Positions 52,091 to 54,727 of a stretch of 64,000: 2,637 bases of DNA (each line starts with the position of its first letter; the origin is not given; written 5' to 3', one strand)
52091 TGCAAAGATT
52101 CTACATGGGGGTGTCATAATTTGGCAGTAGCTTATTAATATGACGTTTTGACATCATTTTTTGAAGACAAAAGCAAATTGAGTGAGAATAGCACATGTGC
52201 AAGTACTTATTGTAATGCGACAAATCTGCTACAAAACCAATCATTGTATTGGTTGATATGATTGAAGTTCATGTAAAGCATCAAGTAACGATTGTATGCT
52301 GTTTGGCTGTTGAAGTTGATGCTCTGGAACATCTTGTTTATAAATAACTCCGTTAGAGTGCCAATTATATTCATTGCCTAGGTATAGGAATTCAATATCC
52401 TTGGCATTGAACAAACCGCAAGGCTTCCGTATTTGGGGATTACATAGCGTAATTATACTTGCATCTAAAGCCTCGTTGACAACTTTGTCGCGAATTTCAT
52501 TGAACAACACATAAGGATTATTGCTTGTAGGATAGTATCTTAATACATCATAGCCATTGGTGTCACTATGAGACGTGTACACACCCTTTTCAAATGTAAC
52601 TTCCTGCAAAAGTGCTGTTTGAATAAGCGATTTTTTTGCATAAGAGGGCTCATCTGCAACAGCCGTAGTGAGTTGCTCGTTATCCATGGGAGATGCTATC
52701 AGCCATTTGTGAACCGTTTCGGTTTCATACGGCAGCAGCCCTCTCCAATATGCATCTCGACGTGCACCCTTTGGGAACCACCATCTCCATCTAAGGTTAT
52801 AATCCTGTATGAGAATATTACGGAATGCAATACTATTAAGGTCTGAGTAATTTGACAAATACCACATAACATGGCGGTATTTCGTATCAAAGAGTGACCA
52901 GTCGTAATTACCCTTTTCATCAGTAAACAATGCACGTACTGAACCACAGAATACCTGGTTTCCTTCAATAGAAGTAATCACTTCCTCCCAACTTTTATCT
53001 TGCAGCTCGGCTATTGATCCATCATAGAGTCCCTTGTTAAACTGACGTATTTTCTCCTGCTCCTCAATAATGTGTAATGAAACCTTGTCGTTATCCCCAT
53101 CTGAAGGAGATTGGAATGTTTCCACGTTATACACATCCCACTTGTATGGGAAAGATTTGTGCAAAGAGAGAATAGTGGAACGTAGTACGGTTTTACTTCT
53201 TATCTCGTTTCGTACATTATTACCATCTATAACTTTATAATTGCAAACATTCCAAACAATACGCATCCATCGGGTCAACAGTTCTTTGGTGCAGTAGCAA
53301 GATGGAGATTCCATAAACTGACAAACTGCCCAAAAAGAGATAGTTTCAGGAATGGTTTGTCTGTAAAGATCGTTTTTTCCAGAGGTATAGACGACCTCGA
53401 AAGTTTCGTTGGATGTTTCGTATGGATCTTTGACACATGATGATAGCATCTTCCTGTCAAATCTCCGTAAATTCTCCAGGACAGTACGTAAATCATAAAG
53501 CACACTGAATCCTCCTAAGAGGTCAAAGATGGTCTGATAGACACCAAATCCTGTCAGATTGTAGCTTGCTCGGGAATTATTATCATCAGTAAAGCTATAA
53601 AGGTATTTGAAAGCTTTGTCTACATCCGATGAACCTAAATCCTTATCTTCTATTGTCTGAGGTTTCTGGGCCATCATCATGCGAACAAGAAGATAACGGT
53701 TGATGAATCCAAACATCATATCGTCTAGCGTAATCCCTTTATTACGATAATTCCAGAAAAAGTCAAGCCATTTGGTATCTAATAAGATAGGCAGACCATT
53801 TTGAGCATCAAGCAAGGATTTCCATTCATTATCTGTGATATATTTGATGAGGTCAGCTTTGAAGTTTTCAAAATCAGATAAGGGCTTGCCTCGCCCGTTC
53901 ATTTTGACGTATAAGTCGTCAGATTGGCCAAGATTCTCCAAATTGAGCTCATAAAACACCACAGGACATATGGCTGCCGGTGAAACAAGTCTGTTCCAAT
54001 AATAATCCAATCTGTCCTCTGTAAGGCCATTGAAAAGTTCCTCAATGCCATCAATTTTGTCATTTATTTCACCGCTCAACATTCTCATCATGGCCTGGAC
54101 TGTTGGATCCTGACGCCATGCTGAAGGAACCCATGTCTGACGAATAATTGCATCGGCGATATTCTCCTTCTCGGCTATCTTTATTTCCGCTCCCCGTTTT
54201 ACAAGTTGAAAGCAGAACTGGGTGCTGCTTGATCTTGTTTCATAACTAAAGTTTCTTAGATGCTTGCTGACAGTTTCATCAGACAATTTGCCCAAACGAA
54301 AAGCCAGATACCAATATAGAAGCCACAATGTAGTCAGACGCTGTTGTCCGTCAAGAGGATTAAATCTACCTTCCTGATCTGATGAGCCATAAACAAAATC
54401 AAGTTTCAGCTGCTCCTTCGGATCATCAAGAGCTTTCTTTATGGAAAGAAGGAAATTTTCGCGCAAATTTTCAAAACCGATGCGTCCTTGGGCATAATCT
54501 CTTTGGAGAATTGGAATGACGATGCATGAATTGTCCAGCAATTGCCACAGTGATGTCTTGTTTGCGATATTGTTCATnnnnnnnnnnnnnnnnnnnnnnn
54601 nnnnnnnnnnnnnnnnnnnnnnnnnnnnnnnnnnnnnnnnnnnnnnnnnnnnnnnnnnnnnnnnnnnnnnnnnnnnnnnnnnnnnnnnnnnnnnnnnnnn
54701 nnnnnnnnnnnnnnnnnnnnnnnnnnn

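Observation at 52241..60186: Candidate undescribed defence module: (AAA+) / WYL / DEDDh exonuclease / DUF262-DUF1524 / DUF262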

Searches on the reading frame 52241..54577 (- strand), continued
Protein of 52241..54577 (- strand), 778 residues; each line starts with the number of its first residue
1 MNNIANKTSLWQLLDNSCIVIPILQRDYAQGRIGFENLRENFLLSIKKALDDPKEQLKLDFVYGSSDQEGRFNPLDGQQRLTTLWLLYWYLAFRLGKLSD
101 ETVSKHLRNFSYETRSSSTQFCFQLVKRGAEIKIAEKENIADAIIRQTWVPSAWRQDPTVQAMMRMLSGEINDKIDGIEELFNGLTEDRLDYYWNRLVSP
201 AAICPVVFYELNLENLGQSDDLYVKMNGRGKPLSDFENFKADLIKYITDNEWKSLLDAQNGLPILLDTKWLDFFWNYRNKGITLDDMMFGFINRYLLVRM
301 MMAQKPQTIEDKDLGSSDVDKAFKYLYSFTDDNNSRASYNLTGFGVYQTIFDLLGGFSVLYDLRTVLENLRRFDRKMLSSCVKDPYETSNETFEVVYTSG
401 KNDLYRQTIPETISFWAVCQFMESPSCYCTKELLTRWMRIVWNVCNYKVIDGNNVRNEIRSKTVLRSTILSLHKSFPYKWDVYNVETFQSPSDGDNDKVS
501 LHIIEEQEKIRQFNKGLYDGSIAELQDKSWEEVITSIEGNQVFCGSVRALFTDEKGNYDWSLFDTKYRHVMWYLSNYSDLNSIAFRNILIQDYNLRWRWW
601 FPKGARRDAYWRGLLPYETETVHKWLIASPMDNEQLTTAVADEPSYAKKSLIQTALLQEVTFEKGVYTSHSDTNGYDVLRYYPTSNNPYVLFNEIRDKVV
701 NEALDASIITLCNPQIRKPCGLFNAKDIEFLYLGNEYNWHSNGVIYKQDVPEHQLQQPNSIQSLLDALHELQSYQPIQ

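Call 57: fold_search(model_id=the predicted structure, library=pdb)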
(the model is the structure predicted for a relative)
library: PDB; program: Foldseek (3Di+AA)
matches with E <= 10: 72; with E <= 0.001: 3
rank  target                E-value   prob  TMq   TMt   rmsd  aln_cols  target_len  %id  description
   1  6jiv_C                3.6e-05  1.00  0.18  0.24  20.2       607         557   15  SspE crystal structure (released 2020-03-25)
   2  9jfl_B                1.9e-04  1.00  0.20  0.24  17.9       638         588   14  Molecular basis of the phosphorothioation-sensing antiphage defence system DndBCDE-DndI (released 2024-12-11)
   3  9jfl_A                2.9e-04  1.00  0.19  0.24  18.6       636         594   14  Molecular basis of the phosphorothioation-sensing antiphage defence system DndBCDE-DndI (released 2024-12-11)
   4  7p9m_A                4.0e-01  0.08  0.11  0.14  23.9       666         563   12  BrxU, GmrSD-family Type IV restriction enzyme (released 2021-12-08)
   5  7dhw                  1.3e+00  0.04  0.09  0.10  18.8       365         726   10  Crystal structure of myosin-XI motor domain in complex with ADP-ALF4 (released 2021-05-19)
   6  7aar                  1.7e+00  0.02  0.07  0.09  28.7       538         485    8  sugar/H+ symporter STP10 in inward open conformation (released 2021-08-18)
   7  9g8j_A                2.6e+00  0.02  0.08  0.08  25.1       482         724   13  Structure of K+-dependent Na+-PPase from Thermotoga maritima in complex with zoledronate (released 2025-06-04)
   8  9g8j_C                2.7e+00  0.02  0.08  0.09  25.7       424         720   13  Structure of K+-dependent Na+-PPase from Thermotoga maritima in complex with zoledronate (released 2025-06-04)
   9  1mma                  2.9e+00  0.03  0.08  0.08  20.9       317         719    9  X-RAY STRUCTURES OF THE MGADP, MGATPGAMMAS, AND MGAMPPNP COMPLEXES OF THE DICTYOSTELIUM DISCOIDEUM MYOSIN MOTOR DOMAIN (released 1997-12-03)
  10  8zgp_A                2.9e+00  0.01  0.08  0.08  30.8       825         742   11  CryoEM structure of dimeric quinol dependent nitric oxide reductase from Neisseria meningitidis (released 2025-05-14)
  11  6b7p_B                3.2e+00  0.02  0.05  0.09  17.6       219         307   14  Crystal structure of Legionella effector sdeD (lpg2509) (released 2018-04-18)
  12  9e5c_5k               3.4e+00  0.01  0.08  0.03  64.1       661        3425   10  Cryo-EM structure of 96 nm repeat of microtubule doublet from T. brucei flagellum (released 2025-03-12)
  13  5lzr_A                3.5e+00  0.01  0.08  0.09  25.4       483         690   12  Crystal structure of Thermotoga maritima sodium pumping membrane integral pyrophosphatase in complex with tungstate an (released 2016-12-14)
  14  5lzr_B                3.7e+00  0.02  0.09  0.09  23.2       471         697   13  Crystal structure of Thermotoga maritima sodium pumping membrane integral pyrophosphatase in complex with tungstate an (released 2016-12-14)
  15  5oyc_B                3.8e+00  0.03  0.05  0.09  15.8       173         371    9  GH5 endo-xyloglucanase from Cellvibrio japonicus (released 2018-02-07)
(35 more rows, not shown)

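Call 86: search_protein_families(library=pfam, proteins=[L081:15678-17657:+, L081:17650-19596:+], max_evalue=0.01)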
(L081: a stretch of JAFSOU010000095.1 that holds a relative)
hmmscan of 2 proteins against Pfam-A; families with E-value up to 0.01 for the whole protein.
L081:15678-17657:+ (659 aa): 2 families
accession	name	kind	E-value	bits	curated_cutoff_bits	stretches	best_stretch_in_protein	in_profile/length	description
PF25202.1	DUF7834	-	1.1e-42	147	27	1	356-631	1-224/235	Family of unknown function (DUF7834)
PF03235.19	GmrSD_N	-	4.6e-35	122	33.2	1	170-345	3-198/199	GmrSD restriction endonuclease, N-terminal domain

L081:17650-19596:+ (648 aa): 2 families
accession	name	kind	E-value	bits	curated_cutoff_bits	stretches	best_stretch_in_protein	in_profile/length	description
PF03235.19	GmrSD_N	-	3.9e-32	112.4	33.2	1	9-204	1-198/199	GmrSD restriction endonuclease, N-terminal domain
PF07510.16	GmrSD_C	-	1.5e-11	44.8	23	1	524-635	37-137/138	GmrSD restriction endonucleases, C-terminal domain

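Call 87: list_cluster_members(proteins=[P0001, P0241])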
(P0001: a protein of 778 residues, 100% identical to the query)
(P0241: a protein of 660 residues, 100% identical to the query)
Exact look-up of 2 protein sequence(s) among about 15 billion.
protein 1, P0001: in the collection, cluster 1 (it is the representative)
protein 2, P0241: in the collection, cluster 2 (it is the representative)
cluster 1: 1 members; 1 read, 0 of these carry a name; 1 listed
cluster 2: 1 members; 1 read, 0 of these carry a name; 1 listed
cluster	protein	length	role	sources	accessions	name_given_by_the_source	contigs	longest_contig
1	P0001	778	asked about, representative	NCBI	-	-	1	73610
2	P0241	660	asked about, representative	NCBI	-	-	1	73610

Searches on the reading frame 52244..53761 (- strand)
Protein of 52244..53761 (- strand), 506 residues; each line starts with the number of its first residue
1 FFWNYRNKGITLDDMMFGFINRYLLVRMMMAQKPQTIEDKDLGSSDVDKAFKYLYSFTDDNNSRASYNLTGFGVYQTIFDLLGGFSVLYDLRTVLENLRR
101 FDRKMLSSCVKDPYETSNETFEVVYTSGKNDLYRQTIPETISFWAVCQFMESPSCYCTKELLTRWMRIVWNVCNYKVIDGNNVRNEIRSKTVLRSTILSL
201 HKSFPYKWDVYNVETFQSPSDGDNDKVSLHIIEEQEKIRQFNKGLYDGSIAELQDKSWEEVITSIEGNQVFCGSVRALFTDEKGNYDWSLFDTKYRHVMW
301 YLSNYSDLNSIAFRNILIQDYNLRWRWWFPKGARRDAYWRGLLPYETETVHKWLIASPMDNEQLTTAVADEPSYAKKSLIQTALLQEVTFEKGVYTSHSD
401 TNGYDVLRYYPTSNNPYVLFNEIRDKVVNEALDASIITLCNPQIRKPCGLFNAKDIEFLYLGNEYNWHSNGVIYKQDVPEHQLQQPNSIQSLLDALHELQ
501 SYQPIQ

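Call 15: search_protein_families(library=pfam, proteins=[window:52244-53761:-], max_evalue=10)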
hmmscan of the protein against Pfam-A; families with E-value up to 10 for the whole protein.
seq(506 aa): 0 families

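Call 96: search_protein_representatives(protein=window:52244-53677:-)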
Query: 478 residues. Proteins with E-value up to 0.001 (for the whole library): 132; up to 1e-10: 31; up to 1e-30: 8. The best 132 are listed.
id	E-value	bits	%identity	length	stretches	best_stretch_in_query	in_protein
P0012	3.6e-166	569.7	56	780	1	1-470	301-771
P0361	2.1e-70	253.9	63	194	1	295-472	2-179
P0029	4.5e-62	226.5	37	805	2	197-456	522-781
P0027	1.1e-60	221.9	38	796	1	16-449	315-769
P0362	6.8e-53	196.2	85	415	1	1-111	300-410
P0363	1.4e-41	158.9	37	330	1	199-460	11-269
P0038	1.3e-37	145.8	32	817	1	22-405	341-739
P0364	9.1e-34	133.1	31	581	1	22-459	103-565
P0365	3.7e-23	98.1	34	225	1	255-457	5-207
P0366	7.6e-17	77.3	33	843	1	90-275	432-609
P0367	2.5e-16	75.6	51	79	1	401-472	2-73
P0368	6.3e-16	74.3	29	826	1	89-447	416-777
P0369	1.4e-15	73.1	35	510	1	65-271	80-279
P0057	2.8e-15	72.1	30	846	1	88-447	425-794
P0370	4.8e-15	71.4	28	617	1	111-446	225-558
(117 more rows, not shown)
